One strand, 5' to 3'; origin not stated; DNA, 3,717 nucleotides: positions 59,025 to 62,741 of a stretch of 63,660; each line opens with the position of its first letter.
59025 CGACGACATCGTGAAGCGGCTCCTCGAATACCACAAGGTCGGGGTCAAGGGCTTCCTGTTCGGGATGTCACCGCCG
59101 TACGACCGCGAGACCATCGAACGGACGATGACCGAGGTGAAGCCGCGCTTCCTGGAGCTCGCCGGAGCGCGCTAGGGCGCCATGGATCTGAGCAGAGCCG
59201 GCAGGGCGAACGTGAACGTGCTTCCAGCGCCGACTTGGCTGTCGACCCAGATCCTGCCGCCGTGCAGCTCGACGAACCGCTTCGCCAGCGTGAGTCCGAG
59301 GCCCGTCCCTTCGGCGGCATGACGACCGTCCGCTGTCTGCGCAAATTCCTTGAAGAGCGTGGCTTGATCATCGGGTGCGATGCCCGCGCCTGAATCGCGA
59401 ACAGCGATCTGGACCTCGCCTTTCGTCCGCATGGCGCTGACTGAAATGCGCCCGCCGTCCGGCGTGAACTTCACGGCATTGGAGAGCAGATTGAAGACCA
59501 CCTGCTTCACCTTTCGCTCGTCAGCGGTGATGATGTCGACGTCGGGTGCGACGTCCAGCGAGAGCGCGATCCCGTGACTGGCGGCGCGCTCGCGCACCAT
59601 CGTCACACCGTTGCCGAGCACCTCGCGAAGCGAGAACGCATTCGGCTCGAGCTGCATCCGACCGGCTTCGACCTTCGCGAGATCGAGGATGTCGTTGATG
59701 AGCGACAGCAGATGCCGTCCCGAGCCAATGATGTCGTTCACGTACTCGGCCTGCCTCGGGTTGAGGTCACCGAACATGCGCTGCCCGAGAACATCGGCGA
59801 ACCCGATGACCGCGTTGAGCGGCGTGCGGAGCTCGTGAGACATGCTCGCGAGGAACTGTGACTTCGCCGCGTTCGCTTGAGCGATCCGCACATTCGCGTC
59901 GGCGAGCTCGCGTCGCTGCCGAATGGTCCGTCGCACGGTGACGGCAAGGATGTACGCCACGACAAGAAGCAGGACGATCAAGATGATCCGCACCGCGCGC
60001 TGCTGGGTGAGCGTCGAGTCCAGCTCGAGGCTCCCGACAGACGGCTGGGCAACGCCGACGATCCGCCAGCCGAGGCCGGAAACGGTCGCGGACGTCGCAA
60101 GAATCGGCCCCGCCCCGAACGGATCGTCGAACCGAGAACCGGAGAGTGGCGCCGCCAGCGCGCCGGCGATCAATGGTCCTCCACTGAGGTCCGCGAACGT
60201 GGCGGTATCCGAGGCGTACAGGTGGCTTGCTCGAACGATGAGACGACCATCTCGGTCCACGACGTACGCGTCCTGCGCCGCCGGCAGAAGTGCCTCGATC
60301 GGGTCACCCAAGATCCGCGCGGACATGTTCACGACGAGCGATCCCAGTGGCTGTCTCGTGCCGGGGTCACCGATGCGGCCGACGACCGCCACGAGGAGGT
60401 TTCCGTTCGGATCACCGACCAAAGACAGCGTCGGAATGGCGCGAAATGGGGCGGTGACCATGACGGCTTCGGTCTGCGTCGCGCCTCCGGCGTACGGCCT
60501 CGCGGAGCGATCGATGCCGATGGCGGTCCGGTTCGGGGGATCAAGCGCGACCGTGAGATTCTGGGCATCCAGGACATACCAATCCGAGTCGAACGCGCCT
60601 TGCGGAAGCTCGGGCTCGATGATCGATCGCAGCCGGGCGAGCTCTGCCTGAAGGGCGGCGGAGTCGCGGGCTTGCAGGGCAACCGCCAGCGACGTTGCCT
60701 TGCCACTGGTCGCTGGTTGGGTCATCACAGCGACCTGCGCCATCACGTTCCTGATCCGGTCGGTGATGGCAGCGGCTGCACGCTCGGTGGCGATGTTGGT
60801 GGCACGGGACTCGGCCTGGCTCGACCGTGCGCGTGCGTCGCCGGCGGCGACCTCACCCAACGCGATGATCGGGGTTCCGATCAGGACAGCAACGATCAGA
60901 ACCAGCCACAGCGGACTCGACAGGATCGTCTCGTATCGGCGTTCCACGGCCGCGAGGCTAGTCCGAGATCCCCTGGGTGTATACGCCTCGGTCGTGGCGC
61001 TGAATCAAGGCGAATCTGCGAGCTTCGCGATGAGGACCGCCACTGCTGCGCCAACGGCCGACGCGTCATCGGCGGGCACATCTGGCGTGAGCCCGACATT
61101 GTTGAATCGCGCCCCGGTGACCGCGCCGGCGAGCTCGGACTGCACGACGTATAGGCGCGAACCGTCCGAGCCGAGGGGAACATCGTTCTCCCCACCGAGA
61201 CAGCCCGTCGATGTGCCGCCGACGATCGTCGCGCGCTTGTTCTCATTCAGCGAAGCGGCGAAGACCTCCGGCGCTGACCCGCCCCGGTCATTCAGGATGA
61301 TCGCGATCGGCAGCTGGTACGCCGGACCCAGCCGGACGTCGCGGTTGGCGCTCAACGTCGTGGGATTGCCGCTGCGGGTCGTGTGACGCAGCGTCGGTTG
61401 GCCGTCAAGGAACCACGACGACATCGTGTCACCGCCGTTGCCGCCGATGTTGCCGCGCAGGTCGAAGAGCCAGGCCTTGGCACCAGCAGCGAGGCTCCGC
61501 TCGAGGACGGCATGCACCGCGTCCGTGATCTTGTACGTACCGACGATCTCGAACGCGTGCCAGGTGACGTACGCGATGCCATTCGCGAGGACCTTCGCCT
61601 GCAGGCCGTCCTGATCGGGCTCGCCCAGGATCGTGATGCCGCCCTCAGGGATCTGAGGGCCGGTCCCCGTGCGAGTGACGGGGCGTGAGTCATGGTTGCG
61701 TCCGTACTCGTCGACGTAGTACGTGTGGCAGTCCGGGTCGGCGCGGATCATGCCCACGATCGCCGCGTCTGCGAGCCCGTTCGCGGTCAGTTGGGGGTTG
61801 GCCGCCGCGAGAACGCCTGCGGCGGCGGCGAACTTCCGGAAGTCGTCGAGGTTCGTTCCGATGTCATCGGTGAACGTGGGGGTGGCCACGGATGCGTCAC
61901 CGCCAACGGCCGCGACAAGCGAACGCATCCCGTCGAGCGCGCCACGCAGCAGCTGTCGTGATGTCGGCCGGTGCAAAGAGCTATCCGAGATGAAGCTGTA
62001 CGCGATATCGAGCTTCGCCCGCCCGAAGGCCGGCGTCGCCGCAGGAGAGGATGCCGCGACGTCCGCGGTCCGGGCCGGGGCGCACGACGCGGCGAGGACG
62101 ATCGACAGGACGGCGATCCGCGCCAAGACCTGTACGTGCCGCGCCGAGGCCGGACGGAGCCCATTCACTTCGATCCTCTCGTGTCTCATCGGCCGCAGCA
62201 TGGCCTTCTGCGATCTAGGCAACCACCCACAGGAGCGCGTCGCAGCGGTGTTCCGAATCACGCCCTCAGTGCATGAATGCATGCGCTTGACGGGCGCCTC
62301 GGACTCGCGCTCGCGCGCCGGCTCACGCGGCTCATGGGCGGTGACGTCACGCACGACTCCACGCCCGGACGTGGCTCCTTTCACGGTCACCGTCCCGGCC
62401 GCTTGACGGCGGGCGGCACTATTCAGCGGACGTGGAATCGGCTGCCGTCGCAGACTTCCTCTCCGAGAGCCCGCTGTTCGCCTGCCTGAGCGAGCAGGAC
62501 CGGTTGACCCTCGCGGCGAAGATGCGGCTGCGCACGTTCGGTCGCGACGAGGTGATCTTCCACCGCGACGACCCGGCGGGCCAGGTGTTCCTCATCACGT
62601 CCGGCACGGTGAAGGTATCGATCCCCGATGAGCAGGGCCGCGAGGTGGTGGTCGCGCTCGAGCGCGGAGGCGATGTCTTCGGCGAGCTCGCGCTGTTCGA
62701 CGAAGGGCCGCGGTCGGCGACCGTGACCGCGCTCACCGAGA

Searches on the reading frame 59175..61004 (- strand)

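Call 39: search_protein_families(library=pfam, proteins=[window:59175-61004:-], max_evalue=0.00001)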
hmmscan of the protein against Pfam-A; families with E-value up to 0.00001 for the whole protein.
window:59175-61004:- (610 aa): 3 families
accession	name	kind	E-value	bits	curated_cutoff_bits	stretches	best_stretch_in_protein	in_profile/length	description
PF02518.31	HATPase_c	-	4.7e-30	104.7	26.4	1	495-603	2-109/111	Histidine kinase-, DNA gyrase B-, and HSP90-like ATPase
PF00512.31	HisKA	-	2.6e-22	79.1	26.9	1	380-448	1-66/66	His Kinase A (phospho-acceptor) domain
PF02743.24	dCache_1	-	4.1e-06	27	45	1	72-317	17-239/240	Cache domain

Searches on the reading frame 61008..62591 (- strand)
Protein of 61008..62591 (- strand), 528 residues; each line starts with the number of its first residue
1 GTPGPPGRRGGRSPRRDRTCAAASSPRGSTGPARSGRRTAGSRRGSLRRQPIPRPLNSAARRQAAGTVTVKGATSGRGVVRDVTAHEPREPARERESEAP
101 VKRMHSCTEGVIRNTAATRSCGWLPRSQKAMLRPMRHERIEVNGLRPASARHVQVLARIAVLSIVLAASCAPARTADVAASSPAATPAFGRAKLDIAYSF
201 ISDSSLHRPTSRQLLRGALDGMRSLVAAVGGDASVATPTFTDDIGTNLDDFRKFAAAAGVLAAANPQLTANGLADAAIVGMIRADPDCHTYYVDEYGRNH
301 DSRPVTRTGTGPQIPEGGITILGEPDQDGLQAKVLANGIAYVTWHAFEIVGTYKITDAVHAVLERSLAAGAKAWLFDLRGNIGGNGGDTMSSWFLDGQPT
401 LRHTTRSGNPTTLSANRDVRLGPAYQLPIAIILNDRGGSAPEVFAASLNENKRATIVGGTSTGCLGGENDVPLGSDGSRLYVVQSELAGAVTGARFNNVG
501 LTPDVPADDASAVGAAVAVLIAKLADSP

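Call 39: search_protein_families(library=pfam, proteins=[window:61008-62591:-], max_evalue=0.00001)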
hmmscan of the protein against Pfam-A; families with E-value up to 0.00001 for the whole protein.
window:61008-62591:- (528 aa): 1 family
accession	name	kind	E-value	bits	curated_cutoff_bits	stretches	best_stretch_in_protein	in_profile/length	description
PF03572.23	Peptidase_S41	-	3.7e-16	59.6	24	1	339-506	2-164/165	Peptidase family S41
